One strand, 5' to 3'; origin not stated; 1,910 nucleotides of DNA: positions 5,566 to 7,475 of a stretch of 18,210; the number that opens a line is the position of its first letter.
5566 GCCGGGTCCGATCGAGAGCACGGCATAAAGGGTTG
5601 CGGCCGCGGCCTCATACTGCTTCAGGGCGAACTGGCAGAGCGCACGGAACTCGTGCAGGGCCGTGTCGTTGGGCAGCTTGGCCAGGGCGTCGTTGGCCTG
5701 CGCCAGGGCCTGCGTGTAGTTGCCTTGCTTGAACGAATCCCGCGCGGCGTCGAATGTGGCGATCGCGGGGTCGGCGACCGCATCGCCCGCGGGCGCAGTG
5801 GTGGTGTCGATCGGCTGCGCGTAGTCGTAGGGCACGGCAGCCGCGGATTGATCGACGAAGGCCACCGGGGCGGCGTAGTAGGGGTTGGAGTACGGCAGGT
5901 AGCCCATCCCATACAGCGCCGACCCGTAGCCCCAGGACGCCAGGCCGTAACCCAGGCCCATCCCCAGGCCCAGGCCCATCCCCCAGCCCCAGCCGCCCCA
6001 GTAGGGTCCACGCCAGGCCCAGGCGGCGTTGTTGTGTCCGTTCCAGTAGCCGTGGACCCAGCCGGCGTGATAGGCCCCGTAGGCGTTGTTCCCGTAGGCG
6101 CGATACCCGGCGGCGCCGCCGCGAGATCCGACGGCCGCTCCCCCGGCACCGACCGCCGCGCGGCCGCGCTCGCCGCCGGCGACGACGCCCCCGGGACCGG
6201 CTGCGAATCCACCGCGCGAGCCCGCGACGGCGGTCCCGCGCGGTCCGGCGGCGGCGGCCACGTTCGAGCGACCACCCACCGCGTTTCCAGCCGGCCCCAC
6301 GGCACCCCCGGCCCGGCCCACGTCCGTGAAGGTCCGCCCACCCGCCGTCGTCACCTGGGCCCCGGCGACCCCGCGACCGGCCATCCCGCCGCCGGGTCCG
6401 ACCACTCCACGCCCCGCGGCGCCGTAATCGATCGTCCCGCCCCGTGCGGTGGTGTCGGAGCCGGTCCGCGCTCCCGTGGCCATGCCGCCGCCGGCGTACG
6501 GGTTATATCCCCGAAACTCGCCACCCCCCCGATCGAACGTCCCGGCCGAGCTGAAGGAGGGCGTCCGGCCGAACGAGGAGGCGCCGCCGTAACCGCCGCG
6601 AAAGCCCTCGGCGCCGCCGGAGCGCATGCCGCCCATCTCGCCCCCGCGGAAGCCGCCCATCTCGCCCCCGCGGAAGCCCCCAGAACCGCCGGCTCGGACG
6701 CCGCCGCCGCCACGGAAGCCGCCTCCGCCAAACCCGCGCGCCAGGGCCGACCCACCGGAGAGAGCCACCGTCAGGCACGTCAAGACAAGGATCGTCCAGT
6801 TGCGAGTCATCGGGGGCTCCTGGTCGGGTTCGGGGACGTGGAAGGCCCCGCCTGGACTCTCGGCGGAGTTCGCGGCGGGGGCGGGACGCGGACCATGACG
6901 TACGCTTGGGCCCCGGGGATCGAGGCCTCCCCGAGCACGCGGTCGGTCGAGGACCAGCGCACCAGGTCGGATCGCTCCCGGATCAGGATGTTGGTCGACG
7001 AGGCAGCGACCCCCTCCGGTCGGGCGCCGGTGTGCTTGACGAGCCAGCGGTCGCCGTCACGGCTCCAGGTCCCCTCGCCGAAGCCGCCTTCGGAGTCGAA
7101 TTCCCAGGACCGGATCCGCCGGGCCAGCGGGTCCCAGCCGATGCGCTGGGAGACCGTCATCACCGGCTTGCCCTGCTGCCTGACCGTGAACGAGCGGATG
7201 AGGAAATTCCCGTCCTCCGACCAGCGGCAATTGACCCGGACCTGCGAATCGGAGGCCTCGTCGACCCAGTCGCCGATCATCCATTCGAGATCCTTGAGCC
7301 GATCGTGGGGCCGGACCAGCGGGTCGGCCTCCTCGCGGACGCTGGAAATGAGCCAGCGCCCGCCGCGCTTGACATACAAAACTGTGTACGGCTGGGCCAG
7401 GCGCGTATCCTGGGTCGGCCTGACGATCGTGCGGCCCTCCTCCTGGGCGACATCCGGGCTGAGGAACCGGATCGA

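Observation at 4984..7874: Translationally coupled pair: tandem NTF2-like exported protein and a secreted RGG/FRGG plus Trp/Tyr/Gly low-complexity TPR protein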

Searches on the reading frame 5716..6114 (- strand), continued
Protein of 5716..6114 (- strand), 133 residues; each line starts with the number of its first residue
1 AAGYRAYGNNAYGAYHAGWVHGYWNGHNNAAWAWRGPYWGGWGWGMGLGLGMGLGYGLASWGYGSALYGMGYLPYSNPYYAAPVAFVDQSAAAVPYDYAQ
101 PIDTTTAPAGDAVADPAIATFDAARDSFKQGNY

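Call 74: find_encoding_contigs(protein=P0403, flank=5000, max_places=3)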
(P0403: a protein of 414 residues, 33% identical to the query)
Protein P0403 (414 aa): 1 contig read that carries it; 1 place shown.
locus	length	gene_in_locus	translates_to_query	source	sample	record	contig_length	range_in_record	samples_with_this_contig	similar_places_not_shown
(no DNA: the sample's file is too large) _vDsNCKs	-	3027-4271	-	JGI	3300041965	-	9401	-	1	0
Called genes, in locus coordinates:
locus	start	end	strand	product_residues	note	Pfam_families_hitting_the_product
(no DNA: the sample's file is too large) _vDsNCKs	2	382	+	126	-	?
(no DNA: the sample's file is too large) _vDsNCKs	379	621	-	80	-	-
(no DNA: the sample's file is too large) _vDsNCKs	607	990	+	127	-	PF18135:Type_ISP_C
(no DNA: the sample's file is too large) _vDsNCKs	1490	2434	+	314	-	PF13577:SnoaL_4, PF12680:SnoaL_2, PF13474:SnoaL_3 (weak), PF14534:DUF4440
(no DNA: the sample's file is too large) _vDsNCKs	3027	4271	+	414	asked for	PF07719:TPR_2 (faint), PF13428:TPR_14 (faint), PF13432:TPR_16 (weak)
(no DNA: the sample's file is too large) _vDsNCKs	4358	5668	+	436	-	PF25917:BSH_RND, PF25885:HH_EMRA, PF25876:HH_MFP_RND (weak), PF25944:Beta-barrel_RND, PF25967:RND-MFP_C, PF25989:YknX_C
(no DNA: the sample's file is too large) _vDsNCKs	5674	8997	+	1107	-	PF00873:ACR_tran, PF03176:MMPL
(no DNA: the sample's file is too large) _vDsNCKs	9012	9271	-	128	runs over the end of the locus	-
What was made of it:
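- It is also upstream of a 33%-identical outlier (call 74).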

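Call 76: find_encoding_contigs(protein=P0405, flank=4000, max_places=2)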
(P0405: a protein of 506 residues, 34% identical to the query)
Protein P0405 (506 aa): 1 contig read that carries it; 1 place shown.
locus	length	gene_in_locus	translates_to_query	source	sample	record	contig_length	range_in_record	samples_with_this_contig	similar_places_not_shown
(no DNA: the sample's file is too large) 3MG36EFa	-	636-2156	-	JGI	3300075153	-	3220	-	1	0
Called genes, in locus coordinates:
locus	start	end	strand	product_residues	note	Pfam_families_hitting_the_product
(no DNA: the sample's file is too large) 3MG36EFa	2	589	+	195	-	?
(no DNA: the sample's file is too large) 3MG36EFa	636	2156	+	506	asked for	PF13428:TPR_14 (faint), PF13432:TPR_16 (weak)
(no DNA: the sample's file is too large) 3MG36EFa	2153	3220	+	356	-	?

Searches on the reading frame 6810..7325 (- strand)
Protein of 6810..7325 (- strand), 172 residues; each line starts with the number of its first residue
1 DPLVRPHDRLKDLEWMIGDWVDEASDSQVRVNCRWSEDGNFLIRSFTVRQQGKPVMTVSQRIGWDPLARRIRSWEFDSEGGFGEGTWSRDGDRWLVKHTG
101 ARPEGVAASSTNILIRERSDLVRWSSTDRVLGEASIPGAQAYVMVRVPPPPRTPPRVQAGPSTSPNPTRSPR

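Call 29: search_protein_families(library=pfam, proteins=[window:6810-7325:-], max_evalue=10)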
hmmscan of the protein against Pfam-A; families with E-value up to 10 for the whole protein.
seq(172 aa): 0 families

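Call 36: search_solved_structures(query=window:6885-7325:-, max_evalue=10)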
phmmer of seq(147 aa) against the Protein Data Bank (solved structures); distinct sequences matched with E-value up to 10: 16.
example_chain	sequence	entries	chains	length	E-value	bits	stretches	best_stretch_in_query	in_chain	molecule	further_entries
7qh3_A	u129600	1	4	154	0.0014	21.9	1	7-95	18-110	RsfG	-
7rnu_A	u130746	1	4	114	0.13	15.5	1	9-82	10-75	Phosphatidylinositol 3-kinase regulatory subunit beta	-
1oo3_A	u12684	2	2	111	0.18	15.1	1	9-84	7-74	Phosphatidylinositol 3-kinase regulatory alpha subunit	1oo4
1fu5_A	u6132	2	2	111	0.24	14.7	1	9-82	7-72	PHOSPHATIDYLINOSITOL 3-KINASE REGULATORY ALPHA SUBUNIT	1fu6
7rns_A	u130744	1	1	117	0.25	14.6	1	9-81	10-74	Isoform 2 of Phosphatidylinositol 3-kinase regulatory subunit alpha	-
2pna_A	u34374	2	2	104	0.51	13.6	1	10-64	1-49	PHOSPHATIDYLINOSITOL 3-KINASE P85-ALPHA SUBUNIT N-TERMINAL SH2 DOMAIN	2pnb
5gji_A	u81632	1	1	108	0.97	12.7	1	10-82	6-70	Phosphatidylinositol 3-kinase regulatory subunit alpha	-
2iug_A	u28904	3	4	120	1.1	12.5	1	10-82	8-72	PHOSPHATIDYLINOSITOL 3-KINASE REGULATORY ALPHA SUBUNIT | Phosphatidylinositol 3-kinase regulatory subunit alpha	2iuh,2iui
5xgh_B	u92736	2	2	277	1.3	12.2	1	9-63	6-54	Phosphatidylinositol 3-kinase regulatory subunit alpha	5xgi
5xgj_B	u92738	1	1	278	1.3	12.2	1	9-63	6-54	Phosphatidylinositol 3-kinase regulatory subunit alpha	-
2rd0_B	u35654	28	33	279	1.3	12.2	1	9-63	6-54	Phosphatidylinositol 3-kinase regulatory subunit alpha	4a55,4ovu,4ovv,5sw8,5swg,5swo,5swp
7pg5_B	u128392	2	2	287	1.3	12.2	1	9-63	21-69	Phosphatidylinositol 3-kinase regulatory subunit alpha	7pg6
4zop_B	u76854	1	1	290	1.4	12.2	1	9-63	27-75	Phosphatidylinositol 3-kinase regulatory subunit alpha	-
7tz7_B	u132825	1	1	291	1.4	12.2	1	9-63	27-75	Isoform 3 of Phosphatidylinositol 3-kinase regulatory subunit alpha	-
4jps_B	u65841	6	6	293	1.4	12.2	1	9-63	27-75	Phosphatidylinositol 3-kinase regulatory subunit alpha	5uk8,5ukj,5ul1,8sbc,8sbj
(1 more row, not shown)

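Call 47: search_solved_structures(query=A4, max_evalue=10, show_alignments=2)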
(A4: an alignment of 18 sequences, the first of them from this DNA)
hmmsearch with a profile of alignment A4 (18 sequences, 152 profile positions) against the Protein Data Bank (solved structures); distinct sequences matched with E-value up to 10: 2.
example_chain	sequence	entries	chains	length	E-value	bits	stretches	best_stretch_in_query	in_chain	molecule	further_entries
7qh3_A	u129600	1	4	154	0.28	14.1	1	8-92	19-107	RsfG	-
7ood_a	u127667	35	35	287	1.4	11.9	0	79-119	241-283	50S ribosomal protein L2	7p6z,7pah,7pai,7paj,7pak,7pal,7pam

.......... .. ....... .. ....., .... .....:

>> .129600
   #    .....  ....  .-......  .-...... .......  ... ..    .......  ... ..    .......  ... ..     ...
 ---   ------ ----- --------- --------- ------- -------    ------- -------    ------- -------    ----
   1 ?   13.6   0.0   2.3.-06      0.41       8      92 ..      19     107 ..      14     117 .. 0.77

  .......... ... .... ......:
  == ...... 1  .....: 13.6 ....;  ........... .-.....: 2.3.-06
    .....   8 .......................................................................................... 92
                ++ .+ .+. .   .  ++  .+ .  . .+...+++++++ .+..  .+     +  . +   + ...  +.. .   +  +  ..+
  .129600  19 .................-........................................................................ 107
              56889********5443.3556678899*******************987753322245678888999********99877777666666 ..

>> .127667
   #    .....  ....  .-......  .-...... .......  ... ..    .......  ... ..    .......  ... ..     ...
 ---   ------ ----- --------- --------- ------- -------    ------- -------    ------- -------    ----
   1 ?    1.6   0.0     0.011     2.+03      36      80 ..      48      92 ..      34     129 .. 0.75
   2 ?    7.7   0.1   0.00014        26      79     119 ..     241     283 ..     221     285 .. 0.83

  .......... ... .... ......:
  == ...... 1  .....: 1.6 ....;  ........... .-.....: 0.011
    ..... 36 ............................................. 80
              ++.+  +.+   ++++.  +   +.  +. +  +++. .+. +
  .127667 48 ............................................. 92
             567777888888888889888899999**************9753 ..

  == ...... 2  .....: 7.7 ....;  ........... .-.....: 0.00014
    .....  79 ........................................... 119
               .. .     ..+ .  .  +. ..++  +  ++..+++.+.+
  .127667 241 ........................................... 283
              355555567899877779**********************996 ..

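Call 55: search_protein_families(library=pfam, alignment_id=A4, max_evalue=5)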
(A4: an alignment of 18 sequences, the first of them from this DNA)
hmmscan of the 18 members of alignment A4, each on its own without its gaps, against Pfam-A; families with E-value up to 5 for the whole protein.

A. member 1, seq(152 aa): 0 families

B. families by the number of members that match (of 18 scanned): 0 families
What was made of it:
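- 6885..7310 (-): Gene A domain 2: all-beta domain (11 strands), residues 189-330; not NTF2. No Pfam hit in 18 members (call 55).
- Tried and rejected: Pfam finds nothing (calls 29, 55).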
